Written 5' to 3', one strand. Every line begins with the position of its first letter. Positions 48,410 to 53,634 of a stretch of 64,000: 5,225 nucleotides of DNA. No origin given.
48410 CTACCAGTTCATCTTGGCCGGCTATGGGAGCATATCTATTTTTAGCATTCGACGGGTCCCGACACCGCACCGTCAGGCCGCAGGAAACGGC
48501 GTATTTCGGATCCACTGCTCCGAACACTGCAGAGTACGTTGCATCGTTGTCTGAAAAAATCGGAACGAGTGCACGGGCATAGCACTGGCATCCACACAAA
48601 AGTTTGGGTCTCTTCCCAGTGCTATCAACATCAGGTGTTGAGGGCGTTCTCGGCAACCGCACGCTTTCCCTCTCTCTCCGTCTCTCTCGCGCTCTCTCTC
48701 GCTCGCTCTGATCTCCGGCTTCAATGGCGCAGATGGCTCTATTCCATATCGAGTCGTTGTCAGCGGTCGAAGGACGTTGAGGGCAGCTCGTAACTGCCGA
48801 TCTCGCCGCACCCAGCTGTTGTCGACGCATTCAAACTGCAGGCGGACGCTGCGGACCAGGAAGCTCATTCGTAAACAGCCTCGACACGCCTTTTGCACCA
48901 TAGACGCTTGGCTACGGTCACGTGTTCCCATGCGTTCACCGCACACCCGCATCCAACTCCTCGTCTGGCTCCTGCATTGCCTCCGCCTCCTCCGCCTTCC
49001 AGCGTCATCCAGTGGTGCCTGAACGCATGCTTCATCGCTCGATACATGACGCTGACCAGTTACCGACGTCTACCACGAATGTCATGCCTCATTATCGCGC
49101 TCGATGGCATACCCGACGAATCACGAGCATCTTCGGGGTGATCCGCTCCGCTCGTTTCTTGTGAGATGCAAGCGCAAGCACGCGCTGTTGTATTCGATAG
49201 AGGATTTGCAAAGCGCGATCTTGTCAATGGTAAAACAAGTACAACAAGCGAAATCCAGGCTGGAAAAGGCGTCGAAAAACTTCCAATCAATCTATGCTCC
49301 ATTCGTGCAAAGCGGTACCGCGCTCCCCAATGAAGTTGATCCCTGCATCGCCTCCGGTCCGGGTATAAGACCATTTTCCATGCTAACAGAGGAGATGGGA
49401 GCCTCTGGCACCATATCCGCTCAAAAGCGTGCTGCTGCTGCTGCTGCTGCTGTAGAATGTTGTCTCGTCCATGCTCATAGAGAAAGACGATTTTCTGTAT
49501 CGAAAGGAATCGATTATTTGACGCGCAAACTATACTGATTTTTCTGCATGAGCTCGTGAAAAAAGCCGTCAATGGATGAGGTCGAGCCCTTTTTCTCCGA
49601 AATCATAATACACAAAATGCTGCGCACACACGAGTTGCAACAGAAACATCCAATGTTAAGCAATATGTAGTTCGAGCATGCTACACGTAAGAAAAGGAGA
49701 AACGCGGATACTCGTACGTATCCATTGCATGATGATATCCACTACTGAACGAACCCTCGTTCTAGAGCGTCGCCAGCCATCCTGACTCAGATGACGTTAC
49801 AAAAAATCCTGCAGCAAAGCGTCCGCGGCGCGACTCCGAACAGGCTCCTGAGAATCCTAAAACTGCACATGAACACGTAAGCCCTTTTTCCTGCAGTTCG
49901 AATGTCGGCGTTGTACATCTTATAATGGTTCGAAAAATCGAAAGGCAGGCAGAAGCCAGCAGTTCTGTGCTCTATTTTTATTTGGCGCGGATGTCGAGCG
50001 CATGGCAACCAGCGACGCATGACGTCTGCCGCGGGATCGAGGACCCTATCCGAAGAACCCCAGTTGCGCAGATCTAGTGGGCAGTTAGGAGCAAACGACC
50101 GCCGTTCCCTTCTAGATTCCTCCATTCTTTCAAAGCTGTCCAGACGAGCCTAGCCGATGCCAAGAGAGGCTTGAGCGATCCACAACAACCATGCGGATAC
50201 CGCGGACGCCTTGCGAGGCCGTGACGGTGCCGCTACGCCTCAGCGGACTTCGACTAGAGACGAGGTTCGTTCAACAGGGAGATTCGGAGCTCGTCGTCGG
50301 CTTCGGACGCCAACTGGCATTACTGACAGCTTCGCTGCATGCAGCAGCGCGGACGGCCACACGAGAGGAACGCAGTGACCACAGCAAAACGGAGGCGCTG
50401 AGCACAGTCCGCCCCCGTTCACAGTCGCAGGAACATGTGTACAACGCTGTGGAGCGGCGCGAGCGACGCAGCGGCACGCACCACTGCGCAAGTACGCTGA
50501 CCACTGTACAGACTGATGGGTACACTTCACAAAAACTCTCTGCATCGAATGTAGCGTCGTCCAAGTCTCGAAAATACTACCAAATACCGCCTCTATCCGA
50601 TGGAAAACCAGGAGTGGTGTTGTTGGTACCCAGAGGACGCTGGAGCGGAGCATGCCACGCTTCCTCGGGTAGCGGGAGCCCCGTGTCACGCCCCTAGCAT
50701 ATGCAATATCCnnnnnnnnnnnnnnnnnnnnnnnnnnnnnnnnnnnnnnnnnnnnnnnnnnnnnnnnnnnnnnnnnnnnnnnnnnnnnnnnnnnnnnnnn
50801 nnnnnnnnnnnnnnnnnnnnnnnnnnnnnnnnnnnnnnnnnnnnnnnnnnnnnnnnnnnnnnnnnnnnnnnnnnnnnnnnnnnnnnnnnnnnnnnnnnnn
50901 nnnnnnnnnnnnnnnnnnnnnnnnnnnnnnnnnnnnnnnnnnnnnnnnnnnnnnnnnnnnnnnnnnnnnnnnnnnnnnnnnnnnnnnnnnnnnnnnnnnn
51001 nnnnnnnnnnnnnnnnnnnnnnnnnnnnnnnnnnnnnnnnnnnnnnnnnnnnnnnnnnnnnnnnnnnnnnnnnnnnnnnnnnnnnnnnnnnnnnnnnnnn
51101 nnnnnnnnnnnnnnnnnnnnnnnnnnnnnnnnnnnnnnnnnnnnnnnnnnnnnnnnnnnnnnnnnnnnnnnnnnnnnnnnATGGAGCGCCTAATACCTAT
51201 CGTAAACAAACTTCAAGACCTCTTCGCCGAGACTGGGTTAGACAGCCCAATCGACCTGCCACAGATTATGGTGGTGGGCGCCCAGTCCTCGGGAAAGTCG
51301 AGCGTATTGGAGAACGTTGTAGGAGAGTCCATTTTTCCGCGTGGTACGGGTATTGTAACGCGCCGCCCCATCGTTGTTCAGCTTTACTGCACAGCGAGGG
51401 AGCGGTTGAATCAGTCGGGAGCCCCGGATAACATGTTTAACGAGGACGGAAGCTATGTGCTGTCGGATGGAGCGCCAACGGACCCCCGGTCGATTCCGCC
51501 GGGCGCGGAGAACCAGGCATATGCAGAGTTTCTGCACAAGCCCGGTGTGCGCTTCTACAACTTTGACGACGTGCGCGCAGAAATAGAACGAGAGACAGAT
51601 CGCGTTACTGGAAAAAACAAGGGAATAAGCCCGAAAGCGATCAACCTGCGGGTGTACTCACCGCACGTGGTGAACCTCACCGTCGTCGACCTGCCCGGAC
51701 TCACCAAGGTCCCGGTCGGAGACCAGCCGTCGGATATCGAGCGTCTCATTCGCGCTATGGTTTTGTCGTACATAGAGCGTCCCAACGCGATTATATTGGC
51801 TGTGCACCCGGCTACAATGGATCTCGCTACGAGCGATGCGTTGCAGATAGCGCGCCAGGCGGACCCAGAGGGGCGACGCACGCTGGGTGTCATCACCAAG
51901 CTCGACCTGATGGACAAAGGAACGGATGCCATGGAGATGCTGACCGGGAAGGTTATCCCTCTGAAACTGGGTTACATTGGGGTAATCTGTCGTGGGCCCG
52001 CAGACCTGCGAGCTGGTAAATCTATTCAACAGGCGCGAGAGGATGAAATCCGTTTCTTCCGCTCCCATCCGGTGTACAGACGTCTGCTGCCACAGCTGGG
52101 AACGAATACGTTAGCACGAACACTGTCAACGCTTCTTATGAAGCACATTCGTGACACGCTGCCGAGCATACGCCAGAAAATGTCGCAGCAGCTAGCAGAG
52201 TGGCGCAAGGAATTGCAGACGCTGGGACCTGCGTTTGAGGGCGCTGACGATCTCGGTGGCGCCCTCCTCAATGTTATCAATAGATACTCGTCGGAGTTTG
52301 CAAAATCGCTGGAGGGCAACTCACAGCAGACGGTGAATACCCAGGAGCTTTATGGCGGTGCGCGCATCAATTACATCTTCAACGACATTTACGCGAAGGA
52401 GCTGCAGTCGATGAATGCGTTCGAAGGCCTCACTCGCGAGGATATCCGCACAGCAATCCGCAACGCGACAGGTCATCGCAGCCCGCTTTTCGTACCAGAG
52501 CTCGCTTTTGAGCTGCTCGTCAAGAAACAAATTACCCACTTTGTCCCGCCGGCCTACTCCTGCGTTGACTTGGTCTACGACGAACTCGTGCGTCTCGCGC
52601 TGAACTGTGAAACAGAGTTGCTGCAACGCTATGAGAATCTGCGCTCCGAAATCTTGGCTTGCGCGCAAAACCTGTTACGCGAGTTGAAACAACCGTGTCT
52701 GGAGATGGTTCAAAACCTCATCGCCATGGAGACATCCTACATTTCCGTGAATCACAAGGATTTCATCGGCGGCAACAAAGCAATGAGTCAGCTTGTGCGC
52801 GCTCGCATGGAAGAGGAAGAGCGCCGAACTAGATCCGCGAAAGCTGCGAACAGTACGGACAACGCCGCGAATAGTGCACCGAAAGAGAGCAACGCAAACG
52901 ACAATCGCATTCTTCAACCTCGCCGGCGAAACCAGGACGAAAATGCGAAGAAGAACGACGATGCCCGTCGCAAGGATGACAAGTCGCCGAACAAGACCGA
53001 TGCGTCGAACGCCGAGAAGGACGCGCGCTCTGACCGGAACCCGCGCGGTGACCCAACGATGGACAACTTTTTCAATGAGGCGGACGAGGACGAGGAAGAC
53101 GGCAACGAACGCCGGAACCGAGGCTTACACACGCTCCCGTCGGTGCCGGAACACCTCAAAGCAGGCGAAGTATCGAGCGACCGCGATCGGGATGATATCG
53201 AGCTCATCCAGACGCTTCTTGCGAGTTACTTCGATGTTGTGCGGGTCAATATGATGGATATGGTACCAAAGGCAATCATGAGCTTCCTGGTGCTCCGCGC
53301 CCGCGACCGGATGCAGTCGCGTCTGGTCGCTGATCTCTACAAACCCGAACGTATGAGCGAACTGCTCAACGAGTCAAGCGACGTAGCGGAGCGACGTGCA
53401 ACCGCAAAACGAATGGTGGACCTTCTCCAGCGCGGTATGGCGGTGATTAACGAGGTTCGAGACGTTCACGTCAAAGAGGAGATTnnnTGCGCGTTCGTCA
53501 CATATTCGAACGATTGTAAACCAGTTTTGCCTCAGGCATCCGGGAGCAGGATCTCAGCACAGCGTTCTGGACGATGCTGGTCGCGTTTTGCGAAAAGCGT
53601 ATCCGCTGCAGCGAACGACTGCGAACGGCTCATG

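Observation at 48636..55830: Two 99%-identical direct repeats (module A) flank the dynamin gene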

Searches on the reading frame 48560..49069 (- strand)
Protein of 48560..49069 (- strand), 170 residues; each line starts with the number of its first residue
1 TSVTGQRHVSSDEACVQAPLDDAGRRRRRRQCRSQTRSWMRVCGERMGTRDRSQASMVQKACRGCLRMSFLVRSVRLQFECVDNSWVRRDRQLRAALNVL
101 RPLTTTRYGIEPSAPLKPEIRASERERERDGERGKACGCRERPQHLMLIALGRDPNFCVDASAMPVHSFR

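Call 54: search_protein_families(library=pfam, max_evalue=5, proteins=[window:48560-49069:-])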
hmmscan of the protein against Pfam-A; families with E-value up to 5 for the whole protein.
seq(170 aa): 0 families

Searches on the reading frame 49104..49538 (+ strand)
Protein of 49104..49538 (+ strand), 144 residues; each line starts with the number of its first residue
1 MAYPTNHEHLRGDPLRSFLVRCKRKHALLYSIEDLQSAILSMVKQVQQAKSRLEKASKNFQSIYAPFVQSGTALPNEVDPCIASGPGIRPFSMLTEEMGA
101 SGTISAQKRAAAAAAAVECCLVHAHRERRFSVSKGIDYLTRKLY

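Call 7: search_protein_families(library=pfam, proteins=[window:49104-49538:+], max_evalue=0.01)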
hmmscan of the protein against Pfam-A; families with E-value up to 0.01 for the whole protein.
window:49104-49538:+ (144 aa): 0 families

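Call 29: list_cluster_members(proteins=[P0121, window:49104-49535:+, window:54443-55006:-, window:48482-48949:-, window:58112-58636:-, window:58545-58787:+, window:48399-48827:-, window:49787-50122:-, window:55117-55359:-, window:56086-57414:-])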
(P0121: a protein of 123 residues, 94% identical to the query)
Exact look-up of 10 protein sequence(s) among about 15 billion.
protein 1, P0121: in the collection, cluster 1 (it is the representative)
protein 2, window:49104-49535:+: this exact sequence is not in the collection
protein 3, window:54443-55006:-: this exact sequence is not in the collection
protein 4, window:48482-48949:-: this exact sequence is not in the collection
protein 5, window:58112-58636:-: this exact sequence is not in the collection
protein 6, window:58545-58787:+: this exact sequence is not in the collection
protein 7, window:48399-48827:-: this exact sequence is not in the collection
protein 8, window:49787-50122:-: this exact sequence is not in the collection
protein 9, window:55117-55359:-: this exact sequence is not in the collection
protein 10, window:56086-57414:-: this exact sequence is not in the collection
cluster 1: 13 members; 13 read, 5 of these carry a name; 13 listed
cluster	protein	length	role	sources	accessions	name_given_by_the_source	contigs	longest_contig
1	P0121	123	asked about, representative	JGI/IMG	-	-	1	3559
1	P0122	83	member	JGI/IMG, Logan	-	hypothetical protein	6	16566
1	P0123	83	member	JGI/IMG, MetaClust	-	hypothetical protein | \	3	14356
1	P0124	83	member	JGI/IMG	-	hypothetical protein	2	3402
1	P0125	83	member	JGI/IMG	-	hypothetical protein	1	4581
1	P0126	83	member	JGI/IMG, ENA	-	hypothetical protein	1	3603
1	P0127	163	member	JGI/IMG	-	-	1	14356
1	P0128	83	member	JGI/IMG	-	-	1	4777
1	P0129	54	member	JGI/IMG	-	-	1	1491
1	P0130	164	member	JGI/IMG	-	-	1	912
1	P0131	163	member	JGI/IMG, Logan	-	-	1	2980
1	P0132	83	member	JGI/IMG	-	-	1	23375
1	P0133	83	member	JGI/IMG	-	-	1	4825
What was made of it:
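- None of the ORFs is in the protein collection as an annotated protein (call 29).
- Tried and rejected: Protein-coding reading of the + strand ORFs in A, X and B. There are no Pfam hits (call 7) and none is an annotated protein (call 29).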

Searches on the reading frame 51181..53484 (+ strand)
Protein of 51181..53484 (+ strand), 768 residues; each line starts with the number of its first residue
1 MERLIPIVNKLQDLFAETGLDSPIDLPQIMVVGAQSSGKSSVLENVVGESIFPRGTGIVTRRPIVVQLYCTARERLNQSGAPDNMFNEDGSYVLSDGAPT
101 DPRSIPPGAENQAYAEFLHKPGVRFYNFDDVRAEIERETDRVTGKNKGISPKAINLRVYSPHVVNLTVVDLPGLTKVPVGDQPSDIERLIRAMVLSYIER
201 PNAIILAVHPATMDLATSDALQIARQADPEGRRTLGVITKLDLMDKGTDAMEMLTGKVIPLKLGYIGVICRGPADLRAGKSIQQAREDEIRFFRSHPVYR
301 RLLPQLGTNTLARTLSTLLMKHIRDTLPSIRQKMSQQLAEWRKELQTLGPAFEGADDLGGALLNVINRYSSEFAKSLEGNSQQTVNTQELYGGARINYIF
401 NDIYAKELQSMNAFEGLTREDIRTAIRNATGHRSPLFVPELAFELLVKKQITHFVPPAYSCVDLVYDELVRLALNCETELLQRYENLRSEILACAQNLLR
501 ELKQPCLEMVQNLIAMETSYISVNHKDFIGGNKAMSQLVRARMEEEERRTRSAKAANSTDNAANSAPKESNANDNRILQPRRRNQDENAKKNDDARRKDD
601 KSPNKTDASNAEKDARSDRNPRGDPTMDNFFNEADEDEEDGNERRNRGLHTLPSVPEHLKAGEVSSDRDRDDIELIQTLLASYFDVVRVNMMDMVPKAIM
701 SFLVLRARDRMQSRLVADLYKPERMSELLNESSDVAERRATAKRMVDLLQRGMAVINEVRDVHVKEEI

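Call 6: find_encoding_contigs(protein=window:51181-53484:+, flank=10000, max_places=6)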
Protein window:51181-53484:+ (768 aa): 3 contigs read that carry it; 3 places shown.
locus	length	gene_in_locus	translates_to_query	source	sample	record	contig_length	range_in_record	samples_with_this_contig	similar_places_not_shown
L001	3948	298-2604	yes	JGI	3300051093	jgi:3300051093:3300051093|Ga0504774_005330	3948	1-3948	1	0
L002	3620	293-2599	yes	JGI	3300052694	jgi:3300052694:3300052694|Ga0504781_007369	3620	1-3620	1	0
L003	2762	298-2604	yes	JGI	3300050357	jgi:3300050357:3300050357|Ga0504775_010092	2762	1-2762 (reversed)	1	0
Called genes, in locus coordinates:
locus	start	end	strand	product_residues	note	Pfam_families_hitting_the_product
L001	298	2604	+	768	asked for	PF00350:Dynamin_N, PF01031:Dynamin_M, PF02212:GED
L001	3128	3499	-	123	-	-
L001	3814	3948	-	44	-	?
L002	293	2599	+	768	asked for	PF00350:Dynamin_N, PF01031:Dynamin_M, PF02212:GED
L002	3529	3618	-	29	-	?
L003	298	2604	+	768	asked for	PF00350:Dynamin_N, PF01031:Dynamin_M, PF02212:GED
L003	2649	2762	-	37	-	?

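Call 7: search_protein_families(library=pfam, proteins=[window:51181-53484:+], max_evalue=0.01)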
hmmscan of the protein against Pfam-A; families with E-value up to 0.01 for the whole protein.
window:51181-53484:+ (768 aa): 5 families
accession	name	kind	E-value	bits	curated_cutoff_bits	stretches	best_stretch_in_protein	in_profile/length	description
PF01031.25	Dynamin_M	-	2.3e-96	322.8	28.5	1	249-537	1-287/287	Dynamin central region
PF00350.29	Dynamin_N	-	8.8e-50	169.4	27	1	29-241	1-168/168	Dynamin family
PF02212.23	GED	-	1.1e-23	83.6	21.4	1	672-759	5-92/92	Dynamin GTPase effector domain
PF01926.29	MMR_HSR1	-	0.0016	18.9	21.9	0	28-68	1-41/113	50S ribosome-binding GTPase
PF13191.12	AAA_16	-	0.0067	17.4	32.6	0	8-55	9-52/167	AAA ATPase domain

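Call 15: find_homologous_proteins(query=window:51181-53484:+, max_evalue=1e-30)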
Query window:51181-53484:+ (768 aa): 8000 proteins with E <= 1e-30 among 8000 candidates; the best 120 are listed.
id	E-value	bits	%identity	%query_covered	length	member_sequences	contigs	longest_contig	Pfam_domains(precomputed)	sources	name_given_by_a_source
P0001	0.0e+0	1703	100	100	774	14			PF01031.26,PF00350.30,PF02212.24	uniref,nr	uniref:Dynamin n=1 Tax=Cyanidioschyzon merolae TaxID=45157 RepID=UPI000E20C8AA|nr:Chain A, Dynamin [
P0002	0.0e+0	1549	90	100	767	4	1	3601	PF01031.26,PF00350.30,PF02212.24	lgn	-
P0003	0.0e+0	1235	73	100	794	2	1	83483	PF01031.26,PF00350.30,PF02212.24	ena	-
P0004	2.5e-259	881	-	-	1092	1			PF01031.26,PF00350.30,PF02212.24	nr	nr:vacuolar protein sorting-associated protein 1 [Quercus suber]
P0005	3.1e-235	801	60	70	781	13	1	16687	PF01031.26,PF00350.30,PF02212.24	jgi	-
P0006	5.5e-235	800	51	99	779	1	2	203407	PF01031.26,PF00350.30,PF02212.24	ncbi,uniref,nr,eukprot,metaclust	ncbi:Dynamin-related protein 3B [Galdieria sulphuraria]|uniref:Dynamin GTPase n=1 Tax=Galdieria sulp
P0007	9.4e-234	796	60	70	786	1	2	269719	PF01031.26,PF00350.30,PF02212.24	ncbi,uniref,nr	ncbi:hypothetical protein GpartN1_g2828.t1 [Galdieria partita]|uniref:Dynamin n=1 Tax=Galdieria part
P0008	1.3e-232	792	50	99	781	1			PF01031.26,PF00350.30,PF02212.24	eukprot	eukprot:jgi/Galph1/38/GphlegSOOS_G4856.1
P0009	2.6e-232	791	60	70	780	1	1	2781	PF01031.26,PF00350.30,PF02212.24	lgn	-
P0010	4.9e-216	738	-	-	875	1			PF01031.26,PF00350.30,PF02212.24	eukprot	eukprot:ctg_1073.g448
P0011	2.6e-208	712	47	99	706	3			PF01031.26,PF00350.30,PF02212.24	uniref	uniref:Uncharacterized protein n=1 Tax=Peronospora matthiolae TaxID=2874970 RepID=A0AAV1UHD8_9STRA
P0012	2.4e-207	709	47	99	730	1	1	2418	PF01031.26,PF00350.30,PF02212.24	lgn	-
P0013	2.8e-205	702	46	99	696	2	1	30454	PF01031.26,PF00350.30,PF02212.24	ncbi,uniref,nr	ncbi:unnamed protein product [Peronospora destructor]|uniref:Uncharacterized protein n=1 Tax=Peronos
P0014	3.1e-205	702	47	99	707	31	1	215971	PF01031.26,PF00350.30,PF02212.24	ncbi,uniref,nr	ncbi:Dynamin-1-like protein [Phytophthora pseudosyringae]|uniref:Dynamin-1-like protein n=1 Tax=Phyt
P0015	3.3e-205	702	46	100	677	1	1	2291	PF01031.26,PF00350.30,PF02212.24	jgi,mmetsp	mmetsp:Transcript_11719/g.35707 ORF Transcript_11719/g.35707 Transcript_11719/m.35707 type:complete 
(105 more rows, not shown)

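Call 18: find_encoding_contigs(protein=P0003, flank=10000, max_places=3)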
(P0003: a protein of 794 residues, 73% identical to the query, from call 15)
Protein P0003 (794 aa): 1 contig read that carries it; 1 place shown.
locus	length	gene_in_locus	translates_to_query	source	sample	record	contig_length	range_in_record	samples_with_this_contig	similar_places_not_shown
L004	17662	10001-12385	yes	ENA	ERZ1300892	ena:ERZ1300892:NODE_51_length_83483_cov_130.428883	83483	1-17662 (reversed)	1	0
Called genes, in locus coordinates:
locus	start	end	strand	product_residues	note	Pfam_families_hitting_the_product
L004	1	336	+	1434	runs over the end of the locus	-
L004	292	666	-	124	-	PF00240:ubiquitin, PF11976:Rad60-SLD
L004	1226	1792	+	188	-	PF03208:PRA1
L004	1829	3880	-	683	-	PF00474:SSF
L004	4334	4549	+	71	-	-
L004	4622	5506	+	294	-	PF03029:ATP_bind_1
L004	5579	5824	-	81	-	-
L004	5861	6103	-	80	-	-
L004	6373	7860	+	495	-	PF00133:tRNA-synt_1 (weak), PF01406:tRNA-synt_1e (faint), PF09334:tRNA-synt_1g, PF00133:tRNA-synt_1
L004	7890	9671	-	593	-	PF04086:SRP-alpha_N (weak), PF02881:SRP54_N (weak), PF13401:AAA_22 (faint), PF00448:SRP54, PF13604:AAA_30 (weak)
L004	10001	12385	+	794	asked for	PF00350:Dynamin_N, PF01031:Dynamin_M, PF02212:GED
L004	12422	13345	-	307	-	PF03398:Ist1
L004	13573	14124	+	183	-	PF00472:RF-1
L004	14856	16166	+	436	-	-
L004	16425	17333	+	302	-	PF01370:Epimerase, PF04321:RmlD_sub_bind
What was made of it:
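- R2 is absent from the same spacer in a related species (call 18).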

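Call 19: find_encoding_contigs(protein=P0002, flank=10000, max_places=3)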
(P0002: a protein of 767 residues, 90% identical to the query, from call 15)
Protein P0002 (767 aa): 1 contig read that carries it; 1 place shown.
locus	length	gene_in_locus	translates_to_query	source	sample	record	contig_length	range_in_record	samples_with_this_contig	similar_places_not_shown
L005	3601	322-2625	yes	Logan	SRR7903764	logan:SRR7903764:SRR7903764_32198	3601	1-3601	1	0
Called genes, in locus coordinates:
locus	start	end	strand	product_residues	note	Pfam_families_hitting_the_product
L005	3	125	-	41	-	?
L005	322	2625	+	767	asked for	PF00350:Dynamin_N, PF01031:Dynamin_M, PF02212:GED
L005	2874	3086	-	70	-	-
